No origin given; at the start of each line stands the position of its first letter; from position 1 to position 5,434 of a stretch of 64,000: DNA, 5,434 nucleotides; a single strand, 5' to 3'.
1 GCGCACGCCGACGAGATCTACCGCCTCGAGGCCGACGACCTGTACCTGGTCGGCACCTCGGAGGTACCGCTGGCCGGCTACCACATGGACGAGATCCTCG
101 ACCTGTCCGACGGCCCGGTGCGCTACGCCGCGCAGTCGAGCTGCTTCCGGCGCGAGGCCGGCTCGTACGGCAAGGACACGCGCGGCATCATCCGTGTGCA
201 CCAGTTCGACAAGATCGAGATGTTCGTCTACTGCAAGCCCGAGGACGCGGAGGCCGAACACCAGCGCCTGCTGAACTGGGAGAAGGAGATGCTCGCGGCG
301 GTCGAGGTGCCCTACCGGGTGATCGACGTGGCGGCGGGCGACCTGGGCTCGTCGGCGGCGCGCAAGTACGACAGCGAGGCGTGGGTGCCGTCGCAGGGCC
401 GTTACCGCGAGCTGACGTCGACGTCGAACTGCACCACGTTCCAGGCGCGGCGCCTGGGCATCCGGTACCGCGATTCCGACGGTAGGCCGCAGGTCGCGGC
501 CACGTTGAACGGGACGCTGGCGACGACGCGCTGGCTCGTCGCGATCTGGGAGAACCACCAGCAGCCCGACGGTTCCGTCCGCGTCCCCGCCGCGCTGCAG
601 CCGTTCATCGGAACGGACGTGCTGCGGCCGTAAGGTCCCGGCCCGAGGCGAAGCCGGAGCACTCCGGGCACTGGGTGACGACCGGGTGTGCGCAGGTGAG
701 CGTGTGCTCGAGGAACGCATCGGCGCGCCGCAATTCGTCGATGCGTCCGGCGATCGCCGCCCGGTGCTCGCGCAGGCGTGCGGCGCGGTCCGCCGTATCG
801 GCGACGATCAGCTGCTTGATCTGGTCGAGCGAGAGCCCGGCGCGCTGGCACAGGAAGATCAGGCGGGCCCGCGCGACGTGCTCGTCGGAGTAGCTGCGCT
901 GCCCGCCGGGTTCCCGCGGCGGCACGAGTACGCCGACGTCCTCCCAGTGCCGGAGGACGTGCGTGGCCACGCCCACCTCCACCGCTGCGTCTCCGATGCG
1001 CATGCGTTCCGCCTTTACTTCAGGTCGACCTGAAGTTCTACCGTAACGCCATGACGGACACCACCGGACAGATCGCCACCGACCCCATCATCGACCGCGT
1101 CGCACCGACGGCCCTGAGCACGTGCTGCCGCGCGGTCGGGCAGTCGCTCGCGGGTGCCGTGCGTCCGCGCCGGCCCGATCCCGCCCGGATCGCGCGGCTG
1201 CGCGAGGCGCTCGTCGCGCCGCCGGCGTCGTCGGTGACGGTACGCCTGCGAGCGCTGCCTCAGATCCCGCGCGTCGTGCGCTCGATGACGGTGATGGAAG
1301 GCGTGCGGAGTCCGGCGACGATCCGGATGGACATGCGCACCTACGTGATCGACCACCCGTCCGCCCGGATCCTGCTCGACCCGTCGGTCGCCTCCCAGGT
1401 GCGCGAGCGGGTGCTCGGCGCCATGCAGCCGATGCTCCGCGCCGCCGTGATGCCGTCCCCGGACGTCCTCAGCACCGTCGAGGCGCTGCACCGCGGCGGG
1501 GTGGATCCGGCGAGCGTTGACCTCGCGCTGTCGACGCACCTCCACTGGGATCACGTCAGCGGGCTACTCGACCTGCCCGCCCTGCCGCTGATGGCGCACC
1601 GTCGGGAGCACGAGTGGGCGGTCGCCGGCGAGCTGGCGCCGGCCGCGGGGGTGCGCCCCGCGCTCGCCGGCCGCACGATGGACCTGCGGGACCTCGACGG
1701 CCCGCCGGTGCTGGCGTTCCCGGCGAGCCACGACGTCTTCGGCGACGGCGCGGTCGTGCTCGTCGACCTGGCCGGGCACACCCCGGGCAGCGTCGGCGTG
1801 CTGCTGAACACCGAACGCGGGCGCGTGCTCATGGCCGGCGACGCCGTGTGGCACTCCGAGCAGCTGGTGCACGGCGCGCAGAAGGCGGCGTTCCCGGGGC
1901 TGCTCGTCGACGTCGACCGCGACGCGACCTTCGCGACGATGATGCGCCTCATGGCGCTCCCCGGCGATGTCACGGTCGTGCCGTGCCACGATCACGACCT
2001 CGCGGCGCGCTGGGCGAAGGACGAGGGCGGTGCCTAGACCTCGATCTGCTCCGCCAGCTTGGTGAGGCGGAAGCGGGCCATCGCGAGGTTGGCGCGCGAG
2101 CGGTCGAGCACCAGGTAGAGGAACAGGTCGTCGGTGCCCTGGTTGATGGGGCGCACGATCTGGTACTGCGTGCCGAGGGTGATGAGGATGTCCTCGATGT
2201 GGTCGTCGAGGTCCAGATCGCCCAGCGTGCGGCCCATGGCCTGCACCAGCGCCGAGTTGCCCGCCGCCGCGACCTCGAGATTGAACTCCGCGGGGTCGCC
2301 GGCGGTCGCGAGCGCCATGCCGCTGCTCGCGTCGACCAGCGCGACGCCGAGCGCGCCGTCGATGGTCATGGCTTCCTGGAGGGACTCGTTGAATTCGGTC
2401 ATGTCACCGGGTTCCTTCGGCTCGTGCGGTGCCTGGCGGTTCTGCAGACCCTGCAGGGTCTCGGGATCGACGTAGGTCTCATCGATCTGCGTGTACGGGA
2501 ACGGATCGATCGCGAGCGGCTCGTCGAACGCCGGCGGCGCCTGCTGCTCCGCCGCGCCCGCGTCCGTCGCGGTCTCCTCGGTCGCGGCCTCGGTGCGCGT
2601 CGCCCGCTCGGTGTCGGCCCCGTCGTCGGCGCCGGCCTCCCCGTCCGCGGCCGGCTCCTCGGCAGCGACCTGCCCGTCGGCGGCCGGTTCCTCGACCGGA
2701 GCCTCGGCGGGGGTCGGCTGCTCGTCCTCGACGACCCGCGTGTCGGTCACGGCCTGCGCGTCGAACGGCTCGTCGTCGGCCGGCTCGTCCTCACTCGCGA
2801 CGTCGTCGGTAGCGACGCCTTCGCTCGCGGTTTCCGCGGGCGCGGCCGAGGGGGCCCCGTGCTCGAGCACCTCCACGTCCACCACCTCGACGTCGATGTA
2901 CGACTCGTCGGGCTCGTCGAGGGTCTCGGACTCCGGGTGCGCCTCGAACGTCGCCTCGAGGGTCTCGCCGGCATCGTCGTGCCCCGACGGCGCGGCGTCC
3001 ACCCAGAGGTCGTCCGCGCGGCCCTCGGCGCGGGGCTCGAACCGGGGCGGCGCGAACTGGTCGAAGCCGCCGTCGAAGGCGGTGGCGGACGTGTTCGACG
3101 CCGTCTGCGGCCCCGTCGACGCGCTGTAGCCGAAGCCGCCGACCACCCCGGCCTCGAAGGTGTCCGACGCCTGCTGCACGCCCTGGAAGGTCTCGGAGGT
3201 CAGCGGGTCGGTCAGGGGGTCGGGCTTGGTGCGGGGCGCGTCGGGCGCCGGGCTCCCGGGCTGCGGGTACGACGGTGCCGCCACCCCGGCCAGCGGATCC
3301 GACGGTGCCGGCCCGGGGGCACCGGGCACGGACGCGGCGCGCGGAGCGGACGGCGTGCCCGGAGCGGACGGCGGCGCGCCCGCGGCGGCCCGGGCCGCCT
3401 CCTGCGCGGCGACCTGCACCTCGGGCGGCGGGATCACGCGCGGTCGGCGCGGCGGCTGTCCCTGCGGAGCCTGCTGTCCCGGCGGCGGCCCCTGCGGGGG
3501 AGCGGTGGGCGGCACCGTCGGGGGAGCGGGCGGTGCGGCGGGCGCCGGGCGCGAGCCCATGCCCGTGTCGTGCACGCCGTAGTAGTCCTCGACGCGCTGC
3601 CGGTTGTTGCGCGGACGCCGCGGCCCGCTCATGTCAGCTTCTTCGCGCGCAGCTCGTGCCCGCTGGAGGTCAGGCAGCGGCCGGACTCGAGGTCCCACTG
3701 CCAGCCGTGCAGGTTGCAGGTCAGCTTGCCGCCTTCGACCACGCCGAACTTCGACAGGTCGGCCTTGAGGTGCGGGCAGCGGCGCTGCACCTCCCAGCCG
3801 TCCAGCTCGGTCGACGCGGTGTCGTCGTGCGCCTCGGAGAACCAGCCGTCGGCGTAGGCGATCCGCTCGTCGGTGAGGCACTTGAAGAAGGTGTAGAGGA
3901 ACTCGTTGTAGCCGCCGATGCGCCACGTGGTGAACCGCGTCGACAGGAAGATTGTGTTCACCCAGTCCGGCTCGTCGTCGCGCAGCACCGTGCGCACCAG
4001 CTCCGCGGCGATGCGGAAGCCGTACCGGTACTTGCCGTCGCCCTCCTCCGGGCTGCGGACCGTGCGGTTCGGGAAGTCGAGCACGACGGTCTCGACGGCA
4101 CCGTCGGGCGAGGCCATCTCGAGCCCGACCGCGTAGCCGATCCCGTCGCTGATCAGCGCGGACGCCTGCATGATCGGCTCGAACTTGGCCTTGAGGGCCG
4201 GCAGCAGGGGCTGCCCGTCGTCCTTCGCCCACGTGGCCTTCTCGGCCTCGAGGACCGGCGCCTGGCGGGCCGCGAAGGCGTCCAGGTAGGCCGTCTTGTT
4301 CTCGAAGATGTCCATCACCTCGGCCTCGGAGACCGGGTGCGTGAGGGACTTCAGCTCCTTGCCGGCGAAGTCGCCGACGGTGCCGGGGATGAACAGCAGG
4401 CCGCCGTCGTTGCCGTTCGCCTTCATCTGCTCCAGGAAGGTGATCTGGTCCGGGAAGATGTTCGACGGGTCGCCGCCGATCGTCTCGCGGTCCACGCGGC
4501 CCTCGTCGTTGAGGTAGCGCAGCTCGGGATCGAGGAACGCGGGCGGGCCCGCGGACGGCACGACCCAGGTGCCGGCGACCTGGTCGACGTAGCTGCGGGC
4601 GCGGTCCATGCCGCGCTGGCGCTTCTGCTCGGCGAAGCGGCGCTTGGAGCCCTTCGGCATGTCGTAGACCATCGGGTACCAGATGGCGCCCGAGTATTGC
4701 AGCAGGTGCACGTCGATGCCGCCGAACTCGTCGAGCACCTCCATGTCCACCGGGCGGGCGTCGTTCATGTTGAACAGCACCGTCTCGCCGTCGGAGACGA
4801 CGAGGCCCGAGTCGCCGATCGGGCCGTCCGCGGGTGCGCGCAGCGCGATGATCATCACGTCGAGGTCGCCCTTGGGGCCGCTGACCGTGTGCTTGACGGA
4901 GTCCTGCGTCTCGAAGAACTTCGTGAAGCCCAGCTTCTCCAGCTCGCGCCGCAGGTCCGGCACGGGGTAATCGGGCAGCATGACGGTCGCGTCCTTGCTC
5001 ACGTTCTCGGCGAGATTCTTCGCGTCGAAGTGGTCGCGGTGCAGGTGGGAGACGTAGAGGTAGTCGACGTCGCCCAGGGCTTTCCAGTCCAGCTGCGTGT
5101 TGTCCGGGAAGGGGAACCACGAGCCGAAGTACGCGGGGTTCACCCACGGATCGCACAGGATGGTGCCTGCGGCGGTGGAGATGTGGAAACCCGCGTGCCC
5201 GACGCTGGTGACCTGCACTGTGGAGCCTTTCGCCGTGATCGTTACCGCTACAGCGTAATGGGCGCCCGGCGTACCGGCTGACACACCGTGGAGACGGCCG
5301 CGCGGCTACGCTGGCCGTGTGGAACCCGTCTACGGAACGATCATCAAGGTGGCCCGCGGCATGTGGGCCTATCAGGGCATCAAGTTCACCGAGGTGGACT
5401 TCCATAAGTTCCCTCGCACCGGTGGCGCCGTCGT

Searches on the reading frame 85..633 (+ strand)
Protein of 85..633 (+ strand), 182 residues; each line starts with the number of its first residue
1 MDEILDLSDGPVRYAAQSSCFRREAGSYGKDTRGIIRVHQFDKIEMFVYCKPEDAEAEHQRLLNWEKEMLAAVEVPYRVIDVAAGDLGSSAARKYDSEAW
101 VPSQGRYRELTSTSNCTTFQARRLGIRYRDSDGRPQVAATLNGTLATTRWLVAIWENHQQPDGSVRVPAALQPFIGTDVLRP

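Call 86: search_protein_families(library=pfam, proteins=[window:85-633:+], max_evalue=0.01)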
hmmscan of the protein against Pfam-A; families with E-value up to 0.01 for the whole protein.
window:85-633:+ (182 aa): 1 family
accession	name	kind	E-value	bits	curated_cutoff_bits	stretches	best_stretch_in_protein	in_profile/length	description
PF00587.30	tRNA-synt_2b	-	2.7e-30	106.2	29.3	1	9-158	34-179/179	tRNA synthetase class II core domain (G, H, P, S and T)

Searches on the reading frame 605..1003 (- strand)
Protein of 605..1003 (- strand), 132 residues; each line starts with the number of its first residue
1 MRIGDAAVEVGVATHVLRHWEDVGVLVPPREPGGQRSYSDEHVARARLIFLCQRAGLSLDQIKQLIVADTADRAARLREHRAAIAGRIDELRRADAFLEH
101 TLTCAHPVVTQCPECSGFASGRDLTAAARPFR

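Call 86: search_protein_families(library=pfam, proteins=[window:605-1003:-], max_evalue=0.01)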
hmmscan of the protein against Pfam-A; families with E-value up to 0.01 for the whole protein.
window:605-1003:- (132 aa): 3 families
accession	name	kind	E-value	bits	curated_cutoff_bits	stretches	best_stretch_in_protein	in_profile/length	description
PF13411.12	MerR_1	-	2.6e-20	72.7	21.6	1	1-66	1-66/69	MerR HTH family regulatory protein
PF00376.29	MerR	-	7.3e-09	35.7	28.2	1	2-38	1-38/38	MerR family regulatory protein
PF09278.17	MerR-DNA-bind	-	2.1e-08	35.1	25.4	1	43-100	1-64/65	MerR, DNA binding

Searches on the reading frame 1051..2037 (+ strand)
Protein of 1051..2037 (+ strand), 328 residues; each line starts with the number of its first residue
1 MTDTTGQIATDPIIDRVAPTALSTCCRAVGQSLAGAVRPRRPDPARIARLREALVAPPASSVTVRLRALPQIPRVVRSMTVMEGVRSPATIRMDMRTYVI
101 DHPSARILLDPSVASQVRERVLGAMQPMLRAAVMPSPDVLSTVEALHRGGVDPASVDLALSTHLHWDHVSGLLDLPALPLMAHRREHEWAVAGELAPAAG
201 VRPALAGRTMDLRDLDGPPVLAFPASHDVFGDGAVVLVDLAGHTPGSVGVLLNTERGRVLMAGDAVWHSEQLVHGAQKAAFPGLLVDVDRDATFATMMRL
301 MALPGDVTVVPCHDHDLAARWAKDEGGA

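Call 86: search_protein_families(library=pfam, proteins=[window:1051-2037:+], max_evalue=0.01)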
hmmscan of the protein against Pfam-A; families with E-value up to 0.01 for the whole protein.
window:1051-2037:+ (328 aa): 2 families
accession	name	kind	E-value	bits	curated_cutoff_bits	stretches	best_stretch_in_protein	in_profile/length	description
PF00753.33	Lactamase_B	-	3.1e-16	60.3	22.7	1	97-313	8-196/196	Metallo-beta-lactamase superfamily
PF12706.13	Lactamase_B_2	-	2.4e-07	31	27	1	135-291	7-174/200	Beta-lactamase superfamily domain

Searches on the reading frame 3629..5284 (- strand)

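Call 86: search_protein_families(library=pfam, proteins=[window:3629-5284:-], max_evalue=0.01)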
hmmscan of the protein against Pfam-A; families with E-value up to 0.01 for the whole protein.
window:3629-5284:- (551 aa): 4 families
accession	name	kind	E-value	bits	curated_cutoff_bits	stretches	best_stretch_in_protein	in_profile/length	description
PF25451.1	SCP2_Rv3818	-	8.1e-44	149.1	28.2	1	360-484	1-119/119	Rv3818-like, SCP2-like domain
PF00355.32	Rieske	-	4.7e-09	36.5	20.3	1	500-539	40-77/88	Rieske [2Fe-2S] domain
PF12706.13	Lactamase_B_2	-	8.5e-08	32.5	27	1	41-197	2-164/200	Beta-lactamase superfamily domain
PF13483.12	Lactamase_B_3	-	2.8e-06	27.8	24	1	24-95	1-59/160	Beta-lactamase superfamily domain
